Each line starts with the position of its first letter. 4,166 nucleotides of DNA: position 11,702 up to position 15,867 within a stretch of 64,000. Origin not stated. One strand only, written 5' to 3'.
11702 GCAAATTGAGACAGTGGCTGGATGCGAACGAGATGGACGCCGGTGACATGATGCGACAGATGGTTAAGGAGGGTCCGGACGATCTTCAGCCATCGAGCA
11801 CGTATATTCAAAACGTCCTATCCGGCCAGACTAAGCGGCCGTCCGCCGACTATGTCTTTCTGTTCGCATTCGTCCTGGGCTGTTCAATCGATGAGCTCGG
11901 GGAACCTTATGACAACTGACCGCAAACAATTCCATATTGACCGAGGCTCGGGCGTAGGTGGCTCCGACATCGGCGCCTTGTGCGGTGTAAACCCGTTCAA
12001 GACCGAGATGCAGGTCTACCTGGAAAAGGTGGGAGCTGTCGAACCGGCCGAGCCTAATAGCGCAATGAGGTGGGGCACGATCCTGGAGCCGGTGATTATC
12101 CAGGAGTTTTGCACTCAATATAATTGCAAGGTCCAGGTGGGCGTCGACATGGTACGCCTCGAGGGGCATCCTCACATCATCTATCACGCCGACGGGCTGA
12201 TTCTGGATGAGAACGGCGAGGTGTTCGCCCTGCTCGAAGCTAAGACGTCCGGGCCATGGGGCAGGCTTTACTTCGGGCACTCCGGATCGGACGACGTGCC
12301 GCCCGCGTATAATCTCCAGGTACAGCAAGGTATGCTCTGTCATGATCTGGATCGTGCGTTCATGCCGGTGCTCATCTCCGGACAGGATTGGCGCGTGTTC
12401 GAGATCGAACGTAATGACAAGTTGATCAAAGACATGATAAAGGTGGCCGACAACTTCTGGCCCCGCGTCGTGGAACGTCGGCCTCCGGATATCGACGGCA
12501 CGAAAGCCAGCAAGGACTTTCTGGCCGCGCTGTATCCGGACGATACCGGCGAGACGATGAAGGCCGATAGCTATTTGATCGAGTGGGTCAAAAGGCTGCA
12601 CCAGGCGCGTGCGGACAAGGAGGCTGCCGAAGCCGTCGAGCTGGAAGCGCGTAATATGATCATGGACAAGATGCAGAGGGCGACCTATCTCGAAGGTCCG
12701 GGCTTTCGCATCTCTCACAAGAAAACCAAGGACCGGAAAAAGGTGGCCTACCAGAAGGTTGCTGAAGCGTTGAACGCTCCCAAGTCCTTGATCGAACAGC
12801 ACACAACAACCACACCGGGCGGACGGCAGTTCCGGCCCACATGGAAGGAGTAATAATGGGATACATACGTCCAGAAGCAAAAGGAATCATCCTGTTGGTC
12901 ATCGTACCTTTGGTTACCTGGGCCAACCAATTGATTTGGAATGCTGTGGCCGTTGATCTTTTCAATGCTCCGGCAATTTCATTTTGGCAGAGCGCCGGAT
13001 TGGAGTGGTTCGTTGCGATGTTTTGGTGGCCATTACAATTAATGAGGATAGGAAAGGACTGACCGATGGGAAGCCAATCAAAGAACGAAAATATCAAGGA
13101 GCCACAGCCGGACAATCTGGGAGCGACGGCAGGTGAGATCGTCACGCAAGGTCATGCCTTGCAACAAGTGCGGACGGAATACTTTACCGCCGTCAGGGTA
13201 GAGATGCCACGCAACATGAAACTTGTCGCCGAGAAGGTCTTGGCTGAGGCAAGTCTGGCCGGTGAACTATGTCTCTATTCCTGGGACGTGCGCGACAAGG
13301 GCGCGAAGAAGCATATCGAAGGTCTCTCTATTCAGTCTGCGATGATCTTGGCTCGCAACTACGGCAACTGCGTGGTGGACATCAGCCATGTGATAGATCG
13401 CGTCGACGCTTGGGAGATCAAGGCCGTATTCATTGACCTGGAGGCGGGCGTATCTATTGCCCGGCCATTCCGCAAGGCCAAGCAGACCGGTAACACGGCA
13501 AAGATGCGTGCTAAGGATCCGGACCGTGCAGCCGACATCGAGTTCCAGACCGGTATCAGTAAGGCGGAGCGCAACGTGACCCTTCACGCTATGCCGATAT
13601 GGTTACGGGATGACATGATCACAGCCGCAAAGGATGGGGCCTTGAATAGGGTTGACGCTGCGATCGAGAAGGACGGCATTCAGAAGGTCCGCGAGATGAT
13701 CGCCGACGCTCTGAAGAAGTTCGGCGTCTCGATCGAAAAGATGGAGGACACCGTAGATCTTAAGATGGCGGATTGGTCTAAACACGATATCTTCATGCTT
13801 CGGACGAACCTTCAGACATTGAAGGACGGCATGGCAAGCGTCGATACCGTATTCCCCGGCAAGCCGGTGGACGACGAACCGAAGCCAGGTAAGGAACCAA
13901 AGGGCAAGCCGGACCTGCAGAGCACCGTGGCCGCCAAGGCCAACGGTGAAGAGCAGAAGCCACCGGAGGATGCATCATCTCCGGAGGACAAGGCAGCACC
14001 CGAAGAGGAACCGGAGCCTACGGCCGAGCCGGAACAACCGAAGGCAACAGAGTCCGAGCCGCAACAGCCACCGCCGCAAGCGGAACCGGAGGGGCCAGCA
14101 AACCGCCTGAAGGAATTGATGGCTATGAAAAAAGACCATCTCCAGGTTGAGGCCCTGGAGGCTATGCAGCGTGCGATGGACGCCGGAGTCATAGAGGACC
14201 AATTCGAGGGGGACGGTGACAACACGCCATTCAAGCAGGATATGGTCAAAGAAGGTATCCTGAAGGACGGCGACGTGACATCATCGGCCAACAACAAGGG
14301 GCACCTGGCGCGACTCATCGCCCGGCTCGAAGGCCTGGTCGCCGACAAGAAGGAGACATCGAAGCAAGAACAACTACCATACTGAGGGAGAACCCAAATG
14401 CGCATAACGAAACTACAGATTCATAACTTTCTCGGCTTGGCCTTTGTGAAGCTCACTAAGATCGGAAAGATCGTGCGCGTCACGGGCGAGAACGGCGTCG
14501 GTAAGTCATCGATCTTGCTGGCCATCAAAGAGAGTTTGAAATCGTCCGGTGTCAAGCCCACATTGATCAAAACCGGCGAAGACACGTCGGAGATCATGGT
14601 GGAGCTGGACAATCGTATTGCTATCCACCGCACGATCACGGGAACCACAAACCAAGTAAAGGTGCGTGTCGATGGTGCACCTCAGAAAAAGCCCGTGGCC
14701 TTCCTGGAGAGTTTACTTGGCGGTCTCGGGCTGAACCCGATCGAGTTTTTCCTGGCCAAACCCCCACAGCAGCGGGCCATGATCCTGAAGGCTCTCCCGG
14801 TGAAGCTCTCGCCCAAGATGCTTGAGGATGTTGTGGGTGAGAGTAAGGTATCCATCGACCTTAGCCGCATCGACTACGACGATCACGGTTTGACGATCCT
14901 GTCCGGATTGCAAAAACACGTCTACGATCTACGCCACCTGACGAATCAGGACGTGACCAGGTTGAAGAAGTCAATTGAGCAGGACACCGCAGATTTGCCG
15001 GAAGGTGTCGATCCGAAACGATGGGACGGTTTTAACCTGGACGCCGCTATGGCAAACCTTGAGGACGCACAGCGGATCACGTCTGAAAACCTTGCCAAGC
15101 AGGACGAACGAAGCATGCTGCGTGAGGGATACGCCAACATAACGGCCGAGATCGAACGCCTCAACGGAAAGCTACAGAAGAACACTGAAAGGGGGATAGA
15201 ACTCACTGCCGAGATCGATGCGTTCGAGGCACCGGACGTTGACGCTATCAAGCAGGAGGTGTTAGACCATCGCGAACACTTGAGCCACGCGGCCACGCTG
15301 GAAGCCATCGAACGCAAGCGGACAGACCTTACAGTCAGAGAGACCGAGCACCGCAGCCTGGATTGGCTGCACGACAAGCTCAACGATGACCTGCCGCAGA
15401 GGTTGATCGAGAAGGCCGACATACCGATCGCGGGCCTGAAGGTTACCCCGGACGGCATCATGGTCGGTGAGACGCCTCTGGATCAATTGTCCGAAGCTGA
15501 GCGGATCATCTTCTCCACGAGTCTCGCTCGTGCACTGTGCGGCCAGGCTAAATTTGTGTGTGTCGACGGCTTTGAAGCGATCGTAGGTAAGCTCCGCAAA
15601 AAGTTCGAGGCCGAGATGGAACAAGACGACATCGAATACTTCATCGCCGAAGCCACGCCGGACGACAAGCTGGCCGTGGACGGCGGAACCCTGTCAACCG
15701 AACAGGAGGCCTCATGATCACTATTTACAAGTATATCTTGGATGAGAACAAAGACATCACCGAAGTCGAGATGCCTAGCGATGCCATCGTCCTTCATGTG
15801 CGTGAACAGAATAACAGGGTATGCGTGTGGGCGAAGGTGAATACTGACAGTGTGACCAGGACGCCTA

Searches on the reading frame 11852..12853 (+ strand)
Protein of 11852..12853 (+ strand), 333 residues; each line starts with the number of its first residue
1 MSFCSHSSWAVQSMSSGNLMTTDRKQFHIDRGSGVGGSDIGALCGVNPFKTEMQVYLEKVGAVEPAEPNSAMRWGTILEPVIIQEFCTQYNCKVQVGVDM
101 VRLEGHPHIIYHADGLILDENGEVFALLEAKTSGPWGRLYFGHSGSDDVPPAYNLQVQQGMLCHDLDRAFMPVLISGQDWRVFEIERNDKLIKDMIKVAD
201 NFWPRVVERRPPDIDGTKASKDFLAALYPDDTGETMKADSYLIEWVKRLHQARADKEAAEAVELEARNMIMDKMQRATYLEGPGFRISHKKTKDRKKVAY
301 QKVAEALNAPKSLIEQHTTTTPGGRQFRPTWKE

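Call 11: search_protein_families(library=pfam, proteins=[window:11852-12853:+], max_evalue=0.1)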
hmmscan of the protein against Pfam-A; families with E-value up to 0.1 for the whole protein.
window:11852-12853:+ (333 aa): 1 family
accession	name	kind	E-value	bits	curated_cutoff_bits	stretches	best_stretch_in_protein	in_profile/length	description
PF09588.16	YqaJ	-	1.3e-21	77.9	22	1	28-163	3-146/150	YqaJ-like viral recombinase domain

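Call 38: find_homologous_proteins(query=window:11909-12853:+, max_evalue=1e-20)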
Query window:11909-12853:+ (314 aa): 14 proteins with E <= 1e-20 among 1067 candidates.
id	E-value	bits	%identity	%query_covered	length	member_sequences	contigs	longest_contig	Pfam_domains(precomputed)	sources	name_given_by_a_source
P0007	6.5e-193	658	89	100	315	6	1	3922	PF09588.17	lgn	-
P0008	6.7e-127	441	62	98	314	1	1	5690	PF09588.17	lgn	-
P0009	8.2e-126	437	60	100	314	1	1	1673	PF09588.17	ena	-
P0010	2.5e-125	436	61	99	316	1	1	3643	PF09588.17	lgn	-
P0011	1.6e-123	430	60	100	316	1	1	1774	PF09588.17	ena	-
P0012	1.1e-119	417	59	99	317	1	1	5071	PF09588.17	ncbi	-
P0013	1.1e-106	375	55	98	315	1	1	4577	PF09588.17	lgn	-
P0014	2.4e-96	341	50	99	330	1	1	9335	PF09588.17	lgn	-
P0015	4.3e-88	313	62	74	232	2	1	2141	-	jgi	jgi:predicted phage-related endonuclease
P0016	5.0e-31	126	33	96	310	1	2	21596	PF09588.17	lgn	-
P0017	1.7e-28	118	33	87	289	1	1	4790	PF09588.17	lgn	-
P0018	7.8e-27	112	33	68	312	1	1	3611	PF09588.17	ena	-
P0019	5.9e-24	103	29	81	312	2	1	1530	PF09588.17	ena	-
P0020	3.4e-22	97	30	96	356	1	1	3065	PF09588.17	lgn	-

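Call 39: find_encoding_contigs(protein=P0008, flank=6000, max_places=4)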
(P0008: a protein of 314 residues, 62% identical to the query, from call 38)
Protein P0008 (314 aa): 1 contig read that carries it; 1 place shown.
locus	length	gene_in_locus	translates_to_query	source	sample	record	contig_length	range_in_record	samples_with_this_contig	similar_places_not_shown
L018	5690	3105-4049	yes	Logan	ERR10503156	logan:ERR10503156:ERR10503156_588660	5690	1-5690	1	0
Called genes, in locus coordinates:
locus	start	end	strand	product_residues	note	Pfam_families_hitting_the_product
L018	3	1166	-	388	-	?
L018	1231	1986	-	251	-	-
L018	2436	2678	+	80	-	-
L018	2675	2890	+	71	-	-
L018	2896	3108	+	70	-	-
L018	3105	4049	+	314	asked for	PF09588:YqaJ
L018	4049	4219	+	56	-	-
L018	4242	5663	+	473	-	-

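Call 40: find_encoding_contigs(protein=P0012, flank=6000, max_places=4)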
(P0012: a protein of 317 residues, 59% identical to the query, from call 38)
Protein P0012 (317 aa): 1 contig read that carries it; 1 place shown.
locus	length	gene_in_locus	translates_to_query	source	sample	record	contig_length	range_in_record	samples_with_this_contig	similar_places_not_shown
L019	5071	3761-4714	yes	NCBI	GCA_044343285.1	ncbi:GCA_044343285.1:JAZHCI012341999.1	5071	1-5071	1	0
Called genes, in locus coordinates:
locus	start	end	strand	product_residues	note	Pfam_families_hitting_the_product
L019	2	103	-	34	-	?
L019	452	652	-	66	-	-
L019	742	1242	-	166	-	-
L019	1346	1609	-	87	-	-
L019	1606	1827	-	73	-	-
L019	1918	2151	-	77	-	-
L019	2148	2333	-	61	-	-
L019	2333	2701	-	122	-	-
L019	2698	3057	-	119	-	PF27050:Phage_P22_Y8K6 (weak)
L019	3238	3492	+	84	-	-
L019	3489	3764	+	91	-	-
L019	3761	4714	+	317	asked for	PF09588:YqaJ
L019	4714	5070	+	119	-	?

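Call 41: find_encoding_contigs(protein=P0014, flank=6000, max_places=4)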
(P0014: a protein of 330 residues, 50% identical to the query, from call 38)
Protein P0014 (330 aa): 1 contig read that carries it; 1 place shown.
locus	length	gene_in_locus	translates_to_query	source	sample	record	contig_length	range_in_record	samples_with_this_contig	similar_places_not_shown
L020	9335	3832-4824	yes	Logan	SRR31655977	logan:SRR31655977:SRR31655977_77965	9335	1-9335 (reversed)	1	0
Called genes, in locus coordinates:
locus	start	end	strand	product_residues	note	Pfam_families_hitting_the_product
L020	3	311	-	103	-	?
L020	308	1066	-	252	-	-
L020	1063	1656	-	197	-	-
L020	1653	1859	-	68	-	-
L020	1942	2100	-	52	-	-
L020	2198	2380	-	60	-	-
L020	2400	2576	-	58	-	-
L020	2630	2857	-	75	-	-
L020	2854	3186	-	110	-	PF14354:Lar_restr_allev (weak)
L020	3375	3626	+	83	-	-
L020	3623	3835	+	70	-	-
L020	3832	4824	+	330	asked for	PF09588:YqaJ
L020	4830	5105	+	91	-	-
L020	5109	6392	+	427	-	-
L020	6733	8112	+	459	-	PF13175:AAA_15, PF13191:AAA_16 (faint), PF13476:AAA_23 (faint), PF13555:AAA_29 (faint)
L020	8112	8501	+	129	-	-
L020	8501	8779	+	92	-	-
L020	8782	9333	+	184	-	?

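Call 43: find_encoding_contigs(protein=P0010, flank=6000, max_places=4)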
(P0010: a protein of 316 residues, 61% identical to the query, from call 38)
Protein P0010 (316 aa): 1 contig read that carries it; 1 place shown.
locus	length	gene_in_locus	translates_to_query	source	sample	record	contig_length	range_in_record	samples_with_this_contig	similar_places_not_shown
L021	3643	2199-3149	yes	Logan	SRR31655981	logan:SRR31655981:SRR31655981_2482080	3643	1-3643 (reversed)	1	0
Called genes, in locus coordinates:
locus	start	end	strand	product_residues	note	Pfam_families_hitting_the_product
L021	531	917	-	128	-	-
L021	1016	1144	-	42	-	-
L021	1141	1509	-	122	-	-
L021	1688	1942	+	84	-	-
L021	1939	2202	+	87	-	-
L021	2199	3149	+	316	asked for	PF09588:YqaJ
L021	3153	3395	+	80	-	-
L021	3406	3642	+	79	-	?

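Call 44: find_encoding_contigs(protein=P0013, flank=6000, max_places=4)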
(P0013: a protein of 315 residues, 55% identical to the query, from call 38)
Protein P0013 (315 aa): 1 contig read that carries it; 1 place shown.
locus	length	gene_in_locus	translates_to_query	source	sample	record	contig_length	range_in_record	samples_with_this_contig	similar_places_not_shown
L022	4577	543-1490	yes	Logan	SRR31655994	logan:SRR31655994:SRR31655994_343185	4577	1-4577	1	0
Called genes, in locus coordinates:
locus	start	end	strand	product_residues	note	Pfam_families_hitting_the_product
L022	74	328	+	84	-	-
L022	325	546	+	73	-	-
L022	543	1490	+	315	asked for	PF09588:YqaJ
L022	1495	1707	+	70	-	-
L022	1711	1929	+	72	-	-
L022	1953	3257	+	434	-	PF03837:RecT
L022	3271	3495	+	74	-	-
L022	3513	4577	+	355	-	?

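Call 52: list_cluster_members(proteins=[P0001, window:11909-12853:+, window:38077-44442:+])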
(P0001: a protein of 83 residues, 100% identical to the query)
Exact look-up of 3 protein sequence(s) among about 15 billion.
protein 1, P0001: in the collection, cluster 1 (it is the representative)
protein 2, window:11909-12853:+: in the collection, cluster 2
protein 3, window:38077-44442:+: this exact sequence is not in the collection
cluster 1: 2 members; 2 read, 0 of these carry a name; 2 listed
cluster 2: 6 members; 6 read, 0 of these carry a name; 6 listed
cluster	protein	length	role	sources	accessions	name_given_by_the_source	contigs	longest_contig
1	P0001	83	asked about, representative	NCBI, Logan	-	-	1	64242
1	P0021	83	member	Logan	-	-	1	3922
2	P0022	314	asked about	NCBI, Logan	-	-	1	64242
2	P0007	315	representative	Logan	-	-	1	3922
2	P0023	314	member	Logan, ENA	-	-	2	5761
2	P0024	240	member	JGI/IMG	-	-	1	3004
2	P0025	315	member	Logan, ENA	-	-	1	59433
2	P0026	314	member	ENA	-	-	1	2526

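Call 66: search_protein_families(library=pfam, proteins=[L018:1231-1986:-, L018:3-1166:-, L018:2436-2678:+, L018:2675-2890:+, L018:2896-3108:+, L020:2854-3186:-, L019:2698-3057:-, L018:4242-5663:+], max_evalue=0.01)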
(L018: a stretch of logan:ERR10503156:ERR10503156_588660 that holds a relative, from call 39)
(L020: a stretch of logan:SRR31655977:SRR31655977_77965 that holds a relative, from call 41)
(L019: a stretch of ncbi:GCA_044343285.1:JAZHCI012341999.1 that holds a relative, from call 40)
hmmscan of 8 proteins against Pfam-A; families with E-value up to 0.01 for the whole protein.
L018:1231-1986:- (251 aa): 0 families

L018:3-1166:- (388 aa): 1 family
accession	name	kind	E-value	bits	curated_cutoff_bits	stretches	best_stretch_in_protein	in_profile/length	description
PF05731.17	TROVE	-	9.5e-33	114.5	23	2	194-277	272-357/442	TROVE domain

L018:2436-2678:+ (80 aa): 0 families

L018:2675-2890:+ (71 aa): 0 families

L018:2896-3108:+ (70 aa): 0 families

L020:2854-3186:- (110 aa): 1 family
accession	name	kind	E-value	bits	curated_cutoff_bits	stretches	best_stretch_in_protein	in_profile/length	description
PF14354.12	Lar_restr_allev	-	0.00019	22.1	28.6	1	17-56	9-56/58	Restriction alleviation protein Lar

L019:2698-3057:- (119 aa): 0 families

L018:4242-5663:+ (473 aa): 0 families

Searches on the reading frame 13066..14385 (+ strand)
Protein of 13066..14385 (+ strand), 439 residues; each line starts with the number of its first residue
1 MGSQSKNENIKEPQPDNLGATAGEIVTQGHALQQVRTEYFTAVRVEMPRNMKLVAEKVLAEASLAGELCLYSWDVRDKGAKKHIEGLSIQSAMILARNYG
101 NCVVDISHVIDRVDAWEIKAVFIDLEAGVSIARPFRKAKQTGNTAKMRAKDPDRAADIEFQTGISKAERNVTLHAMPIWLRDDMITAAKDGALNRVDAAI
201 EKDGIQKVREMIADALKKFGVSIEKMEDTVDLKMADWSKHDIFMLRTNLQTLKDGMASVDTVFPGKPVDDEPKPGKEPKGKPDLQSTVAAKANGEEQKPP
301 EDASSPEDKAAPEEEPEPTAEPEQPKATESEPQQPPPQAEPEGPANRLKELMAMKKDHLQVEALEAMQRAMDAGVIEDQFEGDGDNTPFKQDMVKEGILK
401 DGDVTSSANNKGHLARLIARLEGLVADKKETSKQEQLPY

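Call 11: search_protein_families(library=pfam, proteins=[window:13066-14385:+], max_evalue=0.1)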
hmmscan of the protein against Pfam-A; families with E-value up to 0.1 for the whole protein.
window:13066-14385:+ (439 aa): 0 families

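Call 49: search_protein_families(library=phrogs, proteins=[window:13066-14385:+], max_evalue=0.01)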
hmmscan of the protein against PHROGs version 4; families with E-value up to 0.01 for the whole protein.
window:13066-14385:+ (439 aa): 1 family
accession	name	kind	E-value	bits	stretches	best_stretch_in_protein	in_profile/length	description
phrog_3657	-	unknown function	1.2e-35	124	1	25-290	24-275/289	-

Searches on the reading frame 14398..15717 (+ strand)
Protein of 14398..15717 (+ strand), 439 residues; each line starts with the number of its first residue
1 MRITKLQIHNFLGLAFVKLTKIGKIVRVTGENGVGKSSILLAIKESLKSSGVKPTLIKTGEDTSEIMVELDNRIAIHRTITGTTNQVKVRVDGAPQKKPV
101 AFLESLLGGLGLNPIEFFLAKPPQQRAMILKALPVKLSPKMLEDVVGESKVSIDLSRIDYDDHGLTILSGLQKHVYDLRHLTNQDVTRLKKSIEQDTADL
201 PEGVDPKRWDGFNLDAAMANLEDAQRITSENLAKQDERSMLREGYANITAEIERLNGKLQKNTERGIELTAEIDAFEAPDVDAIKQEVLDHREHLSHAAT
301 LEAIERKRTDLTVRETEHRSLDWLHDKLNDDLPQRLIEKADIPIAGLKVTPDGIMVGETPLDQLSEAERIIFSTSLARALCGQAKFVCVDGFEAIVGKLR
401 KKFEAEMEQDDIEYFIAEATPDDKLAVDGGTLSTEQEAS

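Call 49: search_protein_families(library=phrogs, proteins=[window:14398-15717:+], max_evalue=0.01)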
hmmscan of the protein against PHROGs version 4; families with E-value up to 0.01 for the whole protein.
window:14398-15717:+ (439 aa): 9 families
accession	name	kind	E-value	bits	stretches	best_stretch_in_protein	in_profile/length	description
phrog_1499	-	unknown function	9.5e-60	204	1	1-428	3-417/427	-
phrog_77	-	DNA, RNA and nucleotide metabolism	2.8e-08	33.8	1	1-311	296-601/967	SbcC-like subunit of palindrome specific endonuclease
phrog_4747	-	unknown function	8.4e-08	32.7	1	1-78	1-84/610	-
phrog_8323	-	unknown function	3.2e-06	27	1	1-85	49-135/623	-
phrog_25363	-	unknown function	0.00021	22.4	1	1-43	5-47/77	-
phrog_3940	-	unknown function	0.00026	20.9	1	2-50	4-54/537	-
phrog_6841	-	unknown function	0.00053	20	1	17-64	48-95/470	-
phrog_9802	-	unknown function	0.0048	17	1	1-58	3-59/438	-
phrog_7507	-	unknown function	0.0064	16.9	1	1-47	2-48/483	-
